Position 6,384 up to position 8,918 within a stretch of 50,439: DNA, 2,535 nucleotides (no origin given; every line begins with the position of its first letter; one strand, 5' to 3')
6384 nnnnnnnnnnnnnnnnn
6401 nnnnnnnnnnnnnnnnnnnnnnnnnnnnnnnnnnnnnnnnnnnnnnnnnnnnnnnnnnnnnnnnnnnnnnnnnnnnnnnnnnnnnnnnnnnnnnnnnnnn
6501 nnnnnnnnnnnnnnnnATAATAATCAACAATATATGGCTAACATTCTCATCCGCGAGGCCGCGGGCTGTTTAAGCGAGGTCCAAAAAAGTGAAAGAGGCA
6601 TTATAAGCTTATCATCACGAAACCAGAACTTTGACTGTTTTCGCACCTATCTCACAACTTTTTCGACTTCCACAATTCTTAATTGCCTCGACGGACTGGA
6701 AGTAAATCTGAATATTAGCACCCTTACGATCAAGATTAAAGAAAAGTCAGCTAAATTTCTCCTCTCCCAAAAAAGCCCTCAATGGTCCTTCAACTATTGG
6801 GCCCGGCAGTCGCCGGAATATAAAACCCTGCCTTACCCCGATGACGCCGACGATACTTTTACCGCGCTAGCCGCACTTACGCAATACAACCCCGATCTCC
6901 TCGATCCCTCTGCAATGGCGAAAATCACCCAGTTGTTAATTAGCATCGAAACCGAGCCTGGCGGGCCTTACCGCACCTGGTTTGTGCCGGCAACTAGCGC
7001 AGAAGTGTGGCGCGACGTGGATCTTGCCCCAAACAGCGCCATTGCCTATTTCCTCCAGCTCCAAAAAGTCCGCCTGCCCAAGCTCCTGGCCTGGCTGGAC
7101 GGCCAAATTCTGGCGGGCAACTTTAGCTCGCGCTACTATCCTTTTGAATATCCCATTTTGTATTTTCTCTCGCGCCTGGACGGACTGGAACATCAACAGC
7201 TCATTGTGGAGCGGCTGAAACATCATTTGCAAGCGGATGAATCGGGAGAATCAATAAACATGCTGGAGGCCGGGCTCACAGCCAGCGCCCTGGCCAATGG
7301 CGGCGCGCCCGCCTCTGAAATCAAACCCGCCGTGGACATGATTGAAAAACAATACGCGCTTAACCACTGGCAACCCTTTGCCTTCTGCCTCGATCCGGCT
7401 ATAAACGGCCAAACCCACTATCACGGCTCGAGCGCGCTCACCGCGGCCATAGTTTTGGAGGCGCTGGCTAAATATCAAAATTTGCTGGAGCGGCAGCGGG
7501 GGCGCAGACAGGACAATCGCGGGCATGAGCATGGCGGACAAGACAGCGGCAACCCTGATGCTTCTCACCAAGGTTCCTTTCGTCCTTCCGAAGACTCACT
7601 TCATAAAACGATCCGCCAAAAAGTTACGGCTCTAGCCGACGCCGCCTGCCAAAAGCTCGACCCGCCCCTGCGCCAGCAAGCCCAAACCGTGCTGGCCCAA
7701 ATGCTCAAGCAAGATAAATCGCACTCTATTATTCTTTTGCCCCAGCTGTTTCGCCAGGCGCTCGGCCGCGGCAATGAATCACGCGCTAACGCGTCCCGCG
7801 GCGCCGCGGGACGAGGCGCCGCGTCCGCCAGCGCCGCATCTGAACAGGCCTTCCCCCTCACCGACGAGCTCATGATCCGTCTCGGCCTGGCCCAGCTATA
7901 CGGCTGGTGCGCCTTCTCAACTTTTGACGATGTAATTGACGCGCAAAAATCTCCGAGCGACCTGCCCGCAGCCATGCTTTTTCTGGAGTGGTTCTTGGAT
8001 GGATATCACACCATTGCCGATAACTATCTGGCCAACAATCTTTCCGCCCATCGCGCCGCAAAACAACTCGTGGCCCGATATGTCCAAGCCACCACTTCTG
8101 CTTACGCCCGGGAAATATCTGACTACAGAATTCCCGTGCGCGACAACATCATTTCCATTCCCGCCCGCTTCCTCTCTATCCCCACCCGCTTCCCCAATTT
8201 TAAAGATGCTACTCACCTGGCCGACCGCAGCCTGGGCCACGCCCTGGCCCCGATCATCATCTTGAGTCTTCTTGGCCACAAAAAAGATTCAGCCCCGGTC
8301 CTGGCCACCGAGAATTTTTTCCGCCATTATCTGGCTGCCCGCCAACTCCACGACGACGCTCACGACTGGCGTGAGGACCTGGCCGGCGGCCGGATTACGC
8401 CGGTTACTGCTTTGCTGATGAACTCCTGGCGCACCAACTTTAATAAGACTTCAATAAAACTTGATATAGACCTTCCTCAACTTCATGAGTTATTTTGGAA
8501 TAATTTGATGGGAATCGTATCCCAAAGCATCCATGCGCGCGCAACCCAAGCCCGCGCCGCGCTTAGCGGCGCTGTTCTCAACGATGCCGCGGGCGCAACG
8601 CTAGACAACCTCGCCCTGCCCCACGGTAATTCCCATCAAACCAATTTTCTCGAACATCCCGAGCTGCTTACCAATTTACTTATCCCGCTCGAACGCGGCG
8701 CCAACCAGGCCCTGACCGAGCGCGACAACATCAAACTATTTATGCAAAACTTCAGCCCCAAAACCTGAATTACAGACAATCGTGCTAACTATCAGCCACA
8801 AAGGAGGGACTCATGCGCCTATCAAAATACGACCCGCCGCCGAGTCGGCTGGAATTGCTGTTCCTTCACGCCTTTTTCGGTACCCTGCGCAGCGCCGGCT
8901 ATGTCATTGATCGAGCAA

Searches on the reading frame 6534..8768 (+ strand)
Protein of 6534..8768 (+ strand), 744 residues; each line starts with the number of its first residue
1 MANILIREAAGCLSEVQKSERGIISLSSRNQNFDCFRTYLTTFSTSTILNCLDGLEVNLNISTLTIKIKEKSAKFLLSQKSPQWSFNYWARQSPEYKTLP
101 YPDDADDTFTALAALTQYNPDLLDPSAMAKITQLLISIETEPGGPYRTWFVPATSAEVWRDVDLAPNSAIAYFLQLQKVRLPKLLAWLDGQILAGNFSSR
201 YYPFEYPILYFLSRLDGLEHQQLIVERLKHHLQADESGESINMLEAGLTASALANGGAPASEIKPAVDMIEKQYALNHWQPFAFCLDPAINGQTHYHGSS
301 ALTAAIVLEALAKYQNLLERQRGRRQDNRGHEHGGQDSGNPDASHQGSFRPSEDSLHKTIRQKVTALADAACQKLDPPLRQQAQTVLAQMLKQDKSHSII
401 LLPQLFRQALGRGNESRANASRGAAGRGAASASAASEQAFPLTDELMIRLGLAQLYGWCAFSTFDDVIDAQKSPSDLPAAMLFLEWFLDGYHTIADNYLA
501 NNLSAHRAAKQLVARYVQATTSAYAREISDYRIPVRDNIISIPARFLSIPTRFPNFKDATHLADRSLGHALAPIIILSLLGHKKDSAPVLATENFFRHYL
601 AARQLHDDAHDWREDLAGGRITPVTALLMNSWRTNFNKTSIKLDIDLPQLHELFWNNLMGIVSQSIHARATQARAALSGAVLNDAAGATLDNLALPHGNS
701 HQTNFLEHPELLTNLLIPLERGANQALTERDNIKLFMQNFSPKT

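Call 5: search_protein_families(library=pfam, proteins=[window:6534-8768:+])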
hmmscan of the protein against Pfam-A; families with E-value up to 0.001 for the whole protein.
window:6534-8768:+ (744 aa): 0 families

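Call 76: search_solved_structures(query=window:6534-8768:+, max_evalue=1, show_alignments=1)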
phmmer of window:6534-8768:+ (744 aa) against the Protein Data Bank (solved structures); distinct sequences matched with E-value up to 1: 0.

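Call 77: search_protein_families(library=ncbifam, proteins=[window:6534-8768:+], max_evalue=0.01)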
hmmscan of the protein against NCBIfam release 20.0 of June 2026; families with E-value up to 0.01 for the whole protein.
window:6534-8768:+ (744 aa): 0 families
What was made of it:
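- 7764..7847 (+): Candidate insert in the orphan 744-aa ORF; a 15-nt x3.2 tandem repeat encoding RGAAG/RGAAS/ASAAS. Its status as an insert is unverified. No homologs are available (calls 5, 76, 77).
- Tried and rejected: No family or structure hit, so its two segments stay unverified (calls 5, 76, 77).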
